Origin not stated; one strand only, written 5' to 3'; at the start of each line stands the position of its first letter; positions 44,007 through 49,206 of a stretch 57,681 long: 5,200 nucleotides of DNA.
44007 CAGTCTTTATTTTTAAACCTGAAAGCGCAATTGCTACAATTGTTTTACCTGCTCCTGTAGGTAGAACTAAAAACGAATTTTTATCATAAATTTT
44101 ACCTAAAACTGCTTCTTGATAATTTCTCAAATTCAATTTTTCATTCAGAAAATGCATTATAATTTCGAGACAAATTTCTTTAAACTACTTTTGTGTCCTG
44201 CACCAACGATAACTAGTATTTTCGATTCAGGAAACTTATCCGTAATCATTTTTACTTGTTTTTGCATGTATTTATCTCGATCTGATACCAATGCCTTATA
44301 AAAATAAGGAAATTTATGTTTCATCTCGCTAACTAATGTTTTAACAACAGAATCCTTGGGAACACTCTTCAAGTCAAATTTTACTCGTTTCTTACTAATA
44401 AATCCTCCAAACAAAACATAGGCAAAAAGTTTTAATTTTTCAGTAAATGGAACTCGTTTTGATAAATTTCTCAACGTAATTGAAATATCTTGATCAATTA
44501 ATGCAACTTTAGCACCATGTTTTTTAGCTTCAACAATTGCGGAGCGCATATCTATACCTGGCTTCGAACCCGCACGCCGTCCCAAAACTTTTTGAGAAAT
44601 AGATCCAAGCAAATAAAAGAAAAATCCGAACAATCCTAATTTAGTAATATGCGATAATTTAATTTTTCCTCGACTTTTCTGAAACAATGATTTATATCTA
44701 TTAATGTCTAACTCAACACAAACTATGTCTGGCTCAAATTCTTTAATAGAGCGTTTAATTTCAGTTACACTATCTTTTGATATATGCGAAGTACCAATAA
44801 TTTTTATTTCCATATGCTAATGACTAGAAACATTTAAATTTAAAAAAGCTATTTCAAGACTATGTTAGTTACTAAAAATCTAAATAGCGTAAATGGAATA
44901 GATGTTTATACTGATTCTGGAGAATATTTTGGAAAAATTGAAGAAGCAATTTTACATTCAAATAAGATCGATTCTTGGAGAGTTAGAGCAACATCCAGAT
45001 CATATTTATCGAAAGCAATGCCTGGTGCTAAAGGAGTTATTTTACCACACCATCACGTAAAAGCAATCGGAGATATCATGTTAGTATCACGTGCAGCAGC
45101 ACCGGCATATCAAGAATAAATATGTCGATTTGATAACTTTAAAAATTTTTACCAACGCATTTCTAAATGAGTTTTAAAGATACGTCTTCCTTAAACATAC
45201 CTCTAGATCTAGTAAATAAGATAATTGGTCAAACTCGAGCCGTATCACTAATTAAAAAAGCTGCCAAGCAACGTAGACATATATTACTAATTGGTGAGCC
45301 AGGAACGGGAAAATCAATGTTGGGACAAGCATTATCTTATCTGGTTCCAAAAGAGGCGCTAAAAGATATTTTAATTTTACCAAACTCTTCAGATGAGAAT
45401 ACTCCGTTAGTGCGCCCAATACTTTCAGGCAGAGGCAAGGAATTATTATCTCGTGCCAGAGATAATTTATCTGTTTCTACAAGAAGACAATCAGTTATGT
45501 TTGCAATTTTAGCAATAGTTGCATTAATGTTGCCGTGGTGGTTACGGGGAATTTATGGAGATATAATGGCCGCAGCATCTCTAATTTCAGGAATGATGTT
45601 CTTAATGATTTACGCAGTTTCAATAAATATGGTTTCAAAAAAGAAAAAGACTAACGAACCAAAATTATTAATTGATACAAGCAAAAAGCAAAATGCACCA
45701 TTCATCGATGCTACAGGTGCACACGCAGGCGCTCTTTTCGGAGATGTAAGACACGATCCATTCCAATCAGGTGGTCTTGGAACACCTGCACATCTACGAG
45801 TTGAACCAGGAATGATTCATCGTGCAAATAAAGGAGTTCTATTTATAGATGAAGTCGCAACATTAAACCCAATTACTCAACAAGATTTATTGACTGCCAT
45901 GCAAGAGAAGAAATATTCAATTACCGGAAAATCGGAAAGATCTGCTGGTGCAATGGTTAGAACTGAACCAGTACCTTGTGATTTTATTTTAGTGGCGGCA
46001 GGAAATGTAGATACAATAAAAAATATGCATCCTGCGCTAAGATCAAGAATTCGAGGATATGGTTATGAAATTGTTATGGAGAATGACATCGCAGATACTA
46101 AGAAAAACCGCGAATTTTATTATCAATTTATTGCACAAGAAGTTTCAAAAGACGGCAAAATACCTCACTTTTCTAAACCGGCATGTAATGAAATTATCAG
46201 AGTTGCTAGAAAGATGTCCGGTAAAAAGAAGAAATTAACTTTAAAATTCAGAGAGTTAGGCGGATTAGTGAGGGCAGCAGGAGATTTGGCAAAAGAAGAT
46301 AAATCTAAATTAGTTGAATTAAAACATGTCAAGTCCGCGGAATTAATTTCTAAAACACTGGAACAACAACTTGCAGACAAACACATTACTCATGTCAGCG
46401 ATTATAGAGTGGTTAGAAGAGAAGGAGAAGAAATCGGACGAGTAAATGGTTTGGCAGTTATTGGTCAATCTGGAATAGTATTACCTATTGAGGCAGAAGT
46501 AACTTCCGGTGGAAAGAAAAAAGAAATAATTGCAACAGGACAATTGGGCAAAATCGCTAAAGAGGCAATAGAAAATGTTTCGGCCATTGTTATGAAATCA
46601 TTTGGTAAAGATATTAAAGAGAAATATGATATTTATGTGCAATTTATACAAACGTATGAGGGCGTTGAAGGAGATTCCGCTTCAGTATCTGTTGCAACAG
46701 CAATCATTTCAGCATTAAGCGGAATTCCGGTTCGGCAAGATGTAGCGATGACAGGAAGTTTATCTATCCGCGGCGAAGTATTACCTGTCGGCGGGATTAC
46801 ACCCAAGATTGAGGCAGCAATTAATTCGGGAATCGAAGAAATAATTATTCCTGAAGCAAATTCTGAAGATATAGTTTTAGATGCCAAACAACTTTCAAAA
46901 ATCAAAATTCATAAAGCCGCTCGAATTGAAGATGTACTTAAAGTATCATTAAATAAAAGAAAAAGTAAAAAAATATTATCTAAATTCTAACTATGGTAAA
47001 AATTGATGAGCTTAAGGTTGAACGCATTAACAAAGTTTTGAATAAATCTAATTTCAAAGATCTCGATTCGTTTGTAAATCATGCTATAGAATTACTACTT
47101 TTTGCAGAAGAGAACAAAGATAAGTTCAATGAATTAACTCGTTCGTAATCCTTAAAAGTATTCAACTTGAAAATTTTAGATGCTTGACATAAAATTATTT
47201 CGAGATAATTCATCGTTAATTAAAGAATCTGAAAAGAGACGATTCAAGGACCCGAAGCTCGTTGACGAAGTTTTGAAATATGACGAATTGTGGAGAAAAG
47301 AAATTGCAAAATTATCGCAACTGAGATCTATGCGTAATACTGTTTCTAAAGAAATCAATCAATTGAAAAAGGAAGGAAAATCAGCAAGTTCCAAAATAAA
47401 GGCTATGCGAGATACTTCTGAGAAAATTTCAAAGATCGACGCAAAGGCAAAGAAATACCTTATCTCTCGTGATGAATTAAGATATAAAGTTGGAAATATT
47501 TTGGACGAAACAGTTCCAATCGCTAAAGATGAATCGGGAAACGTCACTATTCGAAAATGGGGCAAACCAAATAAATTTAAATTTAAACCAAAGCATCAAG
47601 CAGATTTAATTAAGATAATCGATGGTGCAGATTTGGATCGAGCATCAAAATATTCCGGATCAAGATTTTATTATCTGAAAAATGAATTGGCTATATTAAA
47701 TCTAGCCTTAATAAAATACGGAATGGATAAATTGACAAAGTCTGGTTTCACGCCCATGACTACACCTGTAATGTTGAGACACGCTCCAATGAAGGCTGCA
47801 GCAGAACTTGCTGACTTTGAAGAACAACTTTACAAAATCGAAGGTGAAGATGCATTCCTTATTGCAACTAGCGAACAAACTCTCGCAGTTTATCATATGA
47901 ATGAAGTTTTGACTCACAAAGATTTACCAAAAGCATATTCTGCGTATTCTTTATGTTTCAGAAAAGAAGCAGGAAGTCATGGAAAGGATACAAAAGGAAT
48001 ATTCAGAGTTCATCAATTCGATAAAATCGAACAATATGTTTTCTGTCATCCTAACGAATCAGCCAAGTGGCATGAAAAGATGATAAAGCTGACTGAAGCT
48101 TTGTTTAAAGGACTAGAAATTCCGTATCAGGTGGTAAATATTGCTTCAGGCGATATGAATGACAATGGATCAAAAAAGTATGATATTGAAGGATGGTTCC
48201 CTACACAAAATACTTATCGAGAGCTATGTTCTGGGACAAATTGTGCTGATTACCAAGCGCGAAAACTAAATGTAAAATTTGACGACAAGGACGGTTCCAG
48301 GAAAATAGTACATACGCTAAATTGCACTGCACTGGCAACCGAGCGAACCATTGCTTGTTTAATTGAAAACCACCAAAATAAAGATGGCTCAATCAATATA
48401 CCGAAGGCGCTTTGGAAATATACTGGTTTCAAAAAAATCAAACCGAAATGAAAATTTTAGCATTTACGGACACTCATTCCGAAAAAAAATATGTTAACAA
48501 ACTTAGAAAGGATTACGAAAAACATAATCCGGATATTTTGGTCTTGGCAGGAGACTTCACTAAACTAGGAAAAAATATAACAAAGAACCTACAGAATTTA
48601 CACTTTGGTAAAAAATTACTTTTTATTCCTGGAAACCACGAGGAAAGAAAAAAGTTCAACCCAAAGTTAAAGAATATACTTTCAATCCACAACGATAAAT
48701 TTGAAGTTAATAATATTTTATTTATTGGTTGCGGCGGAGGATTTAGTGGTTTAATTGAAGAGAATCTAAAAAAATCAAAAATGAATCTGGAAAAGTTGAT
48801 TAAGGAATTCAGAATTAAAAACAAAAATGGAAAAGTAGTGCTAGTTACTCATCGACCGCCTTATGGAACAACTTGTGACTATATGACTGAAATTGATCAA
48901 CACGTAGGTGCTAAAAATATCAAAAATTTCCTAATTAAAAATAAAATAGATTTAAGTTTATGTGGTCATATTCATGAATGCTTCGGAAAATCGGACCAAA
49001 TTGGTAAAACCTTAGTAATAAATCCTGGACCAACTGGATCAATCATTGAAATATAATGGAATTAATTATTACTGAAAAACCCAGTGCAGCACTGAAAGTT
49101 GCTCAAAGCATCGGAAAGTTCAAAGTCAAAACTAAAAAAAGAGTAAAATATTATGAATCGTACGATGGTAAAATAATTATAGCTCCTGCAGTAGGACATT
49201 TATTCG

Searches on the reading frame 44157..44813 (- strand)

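Call 27: search_protein_families(library=pfam, proteins=[window:44157-44813:-], max_evalue=0.001)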
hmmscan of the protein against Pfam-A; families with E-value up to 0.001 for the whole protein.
window:44157-44813:- (218 aa): 1 family
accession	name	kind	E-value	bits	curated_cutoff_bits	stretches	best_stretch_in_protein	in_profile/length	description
PF01963.22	TraB_PrgY_gumN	-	7.4e-19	69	26.8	1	5-209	14-245/263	TraB/PrgY/gumN family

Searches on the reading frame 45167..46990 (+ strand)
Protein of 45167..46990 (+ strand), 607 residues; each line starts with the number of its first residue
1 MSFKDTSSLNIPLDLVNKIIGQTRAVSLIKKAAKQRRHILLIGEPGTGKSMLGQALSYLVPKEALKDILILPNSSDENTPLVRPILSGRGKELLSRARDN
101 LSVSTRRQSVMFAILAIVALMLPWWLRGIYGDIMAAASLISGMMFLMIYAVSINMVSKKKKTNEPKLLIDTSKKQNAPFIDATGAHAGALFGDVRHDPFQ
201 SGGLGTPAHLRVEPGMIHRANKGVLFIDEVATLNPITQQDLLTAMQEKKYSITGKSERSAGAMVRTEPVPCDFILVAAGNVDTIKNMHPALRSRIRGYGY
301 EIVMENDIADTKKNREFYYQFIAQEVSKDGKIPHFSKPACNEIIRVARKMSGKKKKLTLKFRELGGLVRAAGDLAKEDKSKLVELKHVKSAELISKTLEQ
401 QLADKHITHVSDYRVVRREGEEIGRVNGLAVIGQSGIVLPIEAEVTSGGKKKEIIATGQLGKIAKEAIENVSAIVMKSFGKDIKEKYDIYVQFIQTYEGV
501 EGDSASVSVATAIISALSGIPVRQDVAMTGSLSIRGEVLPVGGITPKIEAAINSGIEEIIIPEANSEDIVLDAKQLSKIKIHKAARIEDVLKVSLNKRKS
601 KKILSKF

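Call 27: search_protein_families(library=pfam, proteins=[window:45167-46990:+], max_evalue=0.001)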
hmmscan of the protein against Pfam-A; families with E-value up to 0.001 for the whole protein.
window:45167-46990:+ (607 aa): 17 families
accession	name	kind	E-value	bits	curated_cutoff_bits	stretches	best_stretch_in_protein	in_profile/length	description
PF05362.19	Lon_C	-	8.5e-35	120.6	21.1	1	419-596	23-204/205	Lon protease (S16) C-terminal proteolytic domain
PF01078.27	Mg_chelatase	-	3e-14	53.4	20.3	2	17-68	3-54/207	Magnesium chelatase, subunit ChlI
PF00158.32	Sigma54_activat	-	3.6e-14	53.2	20.2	1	213-258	86-130/168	Sigma-54 interaction domain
PF07728.20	AAA_5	-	1e-10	42.2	22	1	221-294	66-138/139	AAA domain (dynein-related subfamily)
PF13541.12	ChlI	-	4e-09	36.9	27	1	441-565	1-121/121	Subunit ChlI of Mg-chelatase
PF20436.4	LonB_AAA-LID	-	2.7e-08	34.2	22.4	1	334-391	1-58/65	Archaeal LonB, AAA+ ATPase LID domain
PF13654.12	AAA_32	-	9.8e-07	29.3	21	1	176-282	2-110/133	LonB-like, AAA domain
PF00493.29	MCM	-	1.2e-06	28.3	23.3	0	179-253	86-153/224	MCM P-loop domain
PF00004.35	AAA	-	3.8e-06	27.8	21.2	0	219-295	55-123/131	ATPase family associated with various cellular activities (AAA)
PF13401.12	AAA_22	-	7.9e-06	26.6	27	1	35-95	4-64/130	AAA domain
PF20030.5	bpMoxR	-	3.2e-05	23.5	27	0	16-60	11-55/205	MoxR domain in the MoxR-vWA-beta-propeller ternary systems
PF14532.12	Sigma54_activ_2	-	3.6e-05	24.5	25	0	29-58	14-43/138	Sigma-54 interaction domain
PF05496.18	RuvB_N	-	5.6e-05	23.4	27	0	221-261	84-124/159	Holliday junction DNA helicase RuvB P-loop domain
PF12775.13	AAA_7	-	0.00015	21.8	25.8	1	22-66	19-63/181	P-loop containing dynein motor region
PF20720.3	nSTAND3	-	0.00027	21.1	27.2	1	22-60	3-41/155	Novel STAND NTPase 3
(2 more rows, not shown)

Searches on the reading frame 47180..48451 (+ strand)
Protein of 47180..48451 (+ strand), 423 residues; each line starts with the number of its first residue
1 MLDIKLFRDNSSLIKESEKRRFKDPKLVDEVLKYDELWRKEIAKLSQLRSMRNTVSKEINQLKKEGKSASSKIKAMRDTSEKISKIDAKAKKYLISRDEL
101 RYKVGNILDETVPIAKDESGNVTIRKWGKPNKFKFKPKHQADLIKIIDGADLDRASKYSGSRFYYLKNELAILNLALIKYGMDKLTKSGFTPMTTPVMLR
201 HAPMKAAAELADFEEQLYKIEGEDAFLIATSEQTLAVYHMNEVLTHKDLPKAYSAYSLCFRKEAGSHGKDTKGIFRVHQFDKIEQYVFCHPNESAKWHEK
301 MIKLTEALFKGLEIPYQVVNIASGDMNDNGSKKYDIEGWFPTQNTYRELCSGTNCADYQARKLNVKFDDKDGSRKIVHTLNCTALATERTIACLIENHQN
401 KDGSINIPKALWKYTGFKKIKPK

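Call 27: search_protein_families(library=pfam, proteins=[window:47180-48451:+], max_evalue=0.001)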
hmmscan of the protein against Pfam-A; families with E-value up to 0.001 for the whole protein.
window:47180-48451:+ (423 aa): 2 families
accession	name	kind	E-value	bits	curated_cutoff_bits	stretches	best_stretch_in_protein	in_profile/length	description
PF00587.30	tRNA-synt_2b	-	2.6e-39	135.5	29.3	1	222-398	8-179/179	tRNA synthetase class II core domain (G, H, P, S and T)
PF02403.27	Seryl_tRNA_N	-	6.8e-23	81.4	28.2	1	1-107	1-107/108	Seryl-tRNA synthetase N-terminal domain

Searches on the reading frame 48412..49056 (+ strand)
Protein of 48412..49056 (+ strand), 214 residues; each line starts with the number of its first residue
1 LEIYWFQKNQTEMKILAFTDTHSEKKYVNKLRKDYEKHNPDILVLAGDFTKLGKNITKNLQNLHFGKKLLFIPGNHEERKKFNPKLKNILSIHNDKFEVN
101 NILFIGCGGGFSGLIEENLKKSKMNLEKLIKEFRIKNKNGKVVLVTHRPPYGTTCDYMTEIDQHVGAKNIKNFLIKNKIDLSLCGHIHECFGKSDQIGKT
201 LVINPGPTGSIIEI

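Call 27: search_protein_families(library=pfam, proteins=[window:48412-49056:+], max_evalue=0.001)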
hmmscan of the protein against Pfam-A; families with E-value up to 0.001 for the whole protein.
window:48412-49056:+ (214 aa): 3 families
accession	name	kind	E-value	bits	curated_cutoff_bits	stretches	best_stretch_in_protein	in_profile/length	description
PF00149.33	Metallophos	-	2.7e-22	80.6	21.5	1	13-190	1-191/191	Calcineurin-like phosphoesterase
PF12850.12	Metallophos_2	-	9.2e-15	55.4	27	1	13-208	1-135/154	Calcineurin-like phosphoesterase superfamily domain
PF14582.11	Metallophos_3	-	1.9e-12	47.5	28.2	2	88-206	119-237/259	Metallophosphoesterase, calcineurin superfamily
